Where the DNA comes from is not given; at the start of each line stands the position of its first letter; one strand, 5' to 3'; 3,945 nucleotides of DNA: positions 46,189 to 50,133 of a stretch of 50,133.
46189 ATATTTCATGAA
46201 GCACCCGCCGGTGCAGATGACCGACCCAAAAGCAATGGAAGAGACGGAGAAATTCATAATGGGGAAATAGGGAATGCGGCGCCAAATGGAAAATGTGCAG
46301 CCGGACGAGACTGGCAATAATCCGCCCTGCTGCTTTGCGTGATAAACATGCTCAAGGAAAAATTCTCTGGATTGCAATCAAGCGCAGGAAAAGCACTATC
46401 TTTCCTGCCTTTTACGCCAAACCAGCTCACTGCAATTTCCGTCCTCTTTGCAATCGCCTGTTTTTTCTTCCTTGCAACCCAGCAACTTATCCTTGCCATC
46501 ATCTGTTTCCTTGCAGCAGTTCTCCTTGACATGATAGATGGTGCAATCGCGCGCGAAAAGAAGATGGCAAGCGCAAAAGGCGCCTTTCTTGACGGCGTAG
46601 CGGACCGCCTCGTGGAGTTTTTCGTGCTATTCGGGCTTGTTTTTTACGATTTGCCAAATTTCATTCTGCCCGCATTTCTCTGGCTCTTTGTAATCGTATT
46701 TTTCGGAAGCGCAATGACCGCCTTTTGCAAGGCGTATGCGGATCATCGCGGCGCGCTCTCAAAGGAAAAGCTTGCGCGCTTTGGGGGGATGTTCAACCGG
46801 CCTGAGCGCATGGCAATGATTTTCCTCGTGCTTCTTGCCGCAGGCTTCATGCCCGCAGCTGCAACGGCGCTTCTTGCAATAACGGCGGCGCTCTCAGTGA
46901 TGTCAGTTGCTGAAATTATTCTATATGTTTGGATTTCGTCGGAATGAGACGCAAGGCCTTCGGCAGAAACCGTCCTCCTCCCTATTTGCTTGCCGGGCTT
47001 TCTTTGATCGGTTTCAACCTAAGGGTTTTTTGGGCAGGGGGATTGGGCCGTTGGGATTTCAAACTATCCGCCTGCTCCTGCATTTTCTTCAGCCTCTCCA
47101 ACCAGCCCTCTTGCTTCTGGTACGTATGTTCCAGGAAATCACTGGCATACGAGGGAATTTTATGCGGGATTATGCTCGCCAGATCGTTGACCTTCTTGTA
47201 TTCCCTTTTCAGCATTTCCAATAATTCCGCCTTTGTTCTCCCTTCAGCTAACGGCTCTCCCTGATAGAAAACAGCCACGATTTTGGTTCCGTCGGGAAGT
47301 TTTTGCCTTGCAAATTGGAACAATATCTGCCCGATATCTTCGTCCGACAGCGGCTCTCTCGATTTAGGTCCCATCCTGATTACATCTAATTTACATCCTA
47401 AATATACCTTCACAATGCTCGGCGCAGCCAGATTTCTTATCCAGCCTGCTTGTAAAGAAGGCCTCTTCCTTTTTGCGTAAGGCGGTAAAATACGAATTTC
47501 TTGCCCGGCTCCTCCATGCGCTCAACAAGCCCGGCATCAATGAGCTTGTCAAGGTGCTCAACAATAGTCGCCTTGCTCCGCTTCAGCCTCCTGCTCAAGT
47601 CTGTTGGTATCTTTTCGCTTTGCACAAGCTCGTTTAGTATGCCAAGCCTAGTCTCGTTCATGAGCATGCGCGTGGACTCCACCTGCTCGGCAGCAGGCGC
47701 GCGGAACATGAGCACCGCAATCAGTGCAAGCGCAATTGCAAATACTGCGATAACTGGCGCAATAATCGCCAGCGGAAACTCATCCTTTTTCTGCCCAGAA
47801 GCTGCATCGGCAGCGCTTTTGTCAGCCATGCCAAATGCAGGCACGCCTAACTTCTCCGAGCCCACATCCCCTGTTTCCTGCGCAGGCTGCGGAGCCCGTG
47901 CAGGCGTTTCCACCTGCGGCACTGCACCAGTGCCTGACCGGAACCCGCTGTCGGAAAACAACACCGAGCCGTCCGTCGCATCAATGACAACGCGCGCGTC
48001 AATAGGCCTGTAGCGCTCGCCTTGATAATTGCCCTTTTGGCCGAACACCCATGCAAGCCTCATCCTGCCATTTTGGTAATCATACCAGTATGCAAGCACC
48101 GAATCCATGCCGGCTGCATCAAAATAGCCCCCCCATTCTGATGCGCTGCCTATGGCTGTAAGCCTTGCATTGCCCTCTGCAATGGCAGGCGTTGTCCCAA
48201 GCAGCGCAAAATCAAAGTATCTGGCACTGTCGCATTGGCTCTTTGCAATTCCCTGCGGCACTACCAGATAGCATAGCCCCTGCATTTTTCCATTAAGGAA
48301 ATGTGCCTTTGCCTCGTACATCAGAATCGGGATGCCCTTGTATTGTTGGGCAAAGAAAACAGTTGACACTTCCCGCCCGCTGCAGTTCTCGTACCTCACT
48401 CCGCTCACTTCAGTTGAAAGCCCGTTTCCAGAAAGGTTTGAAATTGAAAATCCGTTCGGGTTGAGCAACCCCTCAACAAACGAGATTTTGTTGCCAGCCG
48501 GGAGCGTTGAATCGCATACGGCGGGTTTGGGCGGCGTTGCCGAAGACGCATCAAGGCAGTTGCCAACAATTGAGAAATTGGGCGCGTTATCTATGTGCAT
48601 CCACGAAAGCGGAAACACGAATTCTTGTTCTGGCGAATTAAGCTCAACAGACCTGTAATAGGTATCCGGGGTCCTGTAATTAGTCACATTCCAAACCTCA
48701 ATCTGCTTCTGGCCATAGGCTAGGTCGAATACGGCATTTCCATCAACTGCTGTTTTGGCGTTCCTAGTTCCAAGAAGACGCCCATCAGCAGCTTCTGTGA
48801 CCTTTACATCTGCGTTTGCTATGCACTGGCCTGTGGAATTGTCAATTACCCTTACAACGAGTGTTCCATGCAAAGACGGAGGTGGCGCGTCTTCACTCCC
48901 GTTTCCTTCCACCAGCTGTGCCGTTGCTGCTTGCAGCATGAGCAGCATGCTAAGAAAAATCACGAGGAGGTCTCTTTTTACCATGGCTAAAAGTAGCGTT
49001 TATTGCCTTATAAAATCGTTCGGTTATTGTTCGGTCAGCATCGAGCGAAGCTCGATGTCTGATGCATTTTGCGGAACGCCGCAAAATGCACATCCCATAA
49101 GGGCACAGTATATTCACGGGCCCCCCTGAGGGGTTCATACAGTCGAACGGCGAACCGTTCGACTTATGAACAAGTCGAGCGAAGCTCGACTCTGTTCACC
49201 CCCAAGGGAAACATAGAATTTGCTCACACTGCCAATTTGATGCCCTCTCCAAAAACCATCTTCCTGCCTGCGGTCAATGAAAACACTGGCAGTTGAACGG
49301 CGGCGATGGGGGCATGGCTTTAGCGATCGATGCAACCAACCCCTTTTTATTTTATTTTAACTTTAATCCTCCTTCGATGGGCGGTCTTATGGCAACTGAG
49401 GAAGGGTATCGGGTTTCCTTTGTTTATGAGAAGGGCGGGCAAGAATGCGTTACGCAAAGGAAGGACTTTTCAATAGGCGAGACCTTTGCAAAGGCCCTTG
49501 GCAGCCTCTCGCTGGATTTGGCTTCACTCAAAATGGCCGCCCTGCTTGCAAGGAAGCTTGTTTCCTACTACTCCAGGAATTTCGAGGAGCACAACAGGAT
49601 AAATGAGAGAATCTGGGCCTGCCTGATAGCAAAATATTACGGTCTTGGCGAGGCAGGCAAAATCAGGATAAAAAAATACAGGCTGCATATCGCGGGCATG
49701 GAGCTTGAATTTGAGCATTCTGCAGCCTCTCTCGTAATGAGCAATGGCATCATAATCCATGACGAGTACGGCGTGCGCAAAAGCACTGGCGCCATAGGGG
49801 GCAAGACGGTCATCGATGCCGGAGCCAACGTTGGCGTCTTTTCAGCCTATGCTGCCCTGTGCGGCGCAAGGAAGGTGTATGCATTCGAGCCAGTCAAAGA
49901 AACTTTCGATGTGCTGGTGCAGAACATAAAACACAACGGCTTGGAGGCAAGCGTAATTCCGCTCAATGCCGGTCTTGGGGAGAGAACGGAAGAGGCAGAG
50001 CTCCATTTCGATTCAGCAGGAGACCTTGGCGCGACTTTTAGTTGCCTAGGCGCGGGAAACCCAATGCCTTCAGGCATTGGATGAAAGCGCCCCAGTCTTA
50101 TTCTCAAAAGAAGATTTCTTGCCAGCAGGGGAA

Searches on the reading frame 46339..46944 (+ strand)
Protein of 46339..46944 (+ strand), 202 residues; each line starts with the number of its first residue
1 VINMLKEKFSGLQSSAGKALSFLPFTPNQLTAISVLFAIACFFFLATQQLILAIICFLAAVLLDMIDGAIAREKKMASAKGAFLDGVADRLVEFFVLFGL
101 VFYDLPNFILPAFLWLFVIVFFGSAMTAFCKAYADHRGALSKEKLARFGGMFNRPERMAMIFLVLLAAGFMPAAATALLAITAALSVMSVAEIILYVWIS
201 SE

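Call 20: search_protein_families(library=pfam, proteins=[window:46339-46944:+], max_evalue=0.001)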
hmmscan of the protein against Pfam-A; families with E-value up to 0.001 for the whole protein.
window:46339-46944:+ (202 aa): 1 family
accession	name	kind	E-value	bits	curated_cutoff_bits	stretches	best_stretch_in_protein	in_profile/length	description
PF01066.26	CDP-OH_P_transf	-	2.3e-18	67.5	22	1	26-187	3-151/152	CDP-alcohol phosphatidyltransferase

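Call 59: search_protein_families(library=ncbifam, proteins=[window:46339-46944:+], max_evalue=0.001)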
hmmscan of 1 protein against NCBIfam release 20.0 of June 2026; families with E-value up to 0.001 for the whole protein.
window:46339-46944:+ (202 aa): 8 families
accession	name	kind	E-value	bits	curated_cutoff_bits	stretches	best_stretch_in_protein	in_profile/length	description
NF040950.1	archin_ph_syn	equivalog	9e-32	110.5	180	1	3-198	2-188/191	archaetidylinositol phosphate synthase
NF045883.1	PIPSynth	equivalog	1.5e-19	70.5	170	1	6-198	4-193/197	phosphatidylinositol phosphate synthase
NF052561.1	PIPSynBT1523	equivalog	1e-15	58.1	350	1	24-189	24-193/232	hypothetical protein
NF041135.1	IPPtranDIPPsyn_Thcocales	equivalog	7.6e-15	54.8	580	1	25-198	250-417/419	bifunctional L-myo-inositol-1-phosphate cytidylyltransferase/CDP-L-myo-inositol myo-inositolphosphotransferase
TIGR00560.1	pgsA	equivalog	2.7e-08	34.5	109.1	1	26-195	3-174/183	CDP-diacylglycerol--glycerol-3-phosphate 3-phosphatidyltransferase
NF053678.1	ClpnSynClsA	equivalog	5.9e-08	33.1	240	1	27-115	6-89/180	cardiolipin synthase ClsA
TIGR00473.1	pssA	equivalog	3.2e-05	24.1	107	1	34-173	4-130/153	CDP-diacylglycerol--serine O-phosphatidyltransferase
NF008090.0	PRK10832.1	equivalog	0.00065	19.8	304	0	35-96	17-78/182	CDP-diacylglycerol--glycerol-3-phosphate 3-phosphatidyltransferase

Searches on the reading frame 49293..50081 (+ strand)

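Call 20: search_protein_families(library=pfam, proteins=[window:49293-50081:+], max_evalue=0.001)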
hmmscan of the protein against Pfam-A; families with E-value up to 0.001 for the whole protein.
window:49293-50081:+ (263 aa): 2 families
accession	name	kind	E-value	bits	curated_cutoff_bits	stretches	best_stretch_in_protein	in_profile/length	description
PF02475.24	TRM5-TYW2_MTfase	-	2.1e-05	25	28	1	170-227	37-95/164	TRM5/TYW2 methyltransferase domain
PF05050.19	Methyltransf_21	-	0.00053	20.6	22.7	1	175-244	1-67/173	Methyltransferase FkbM domain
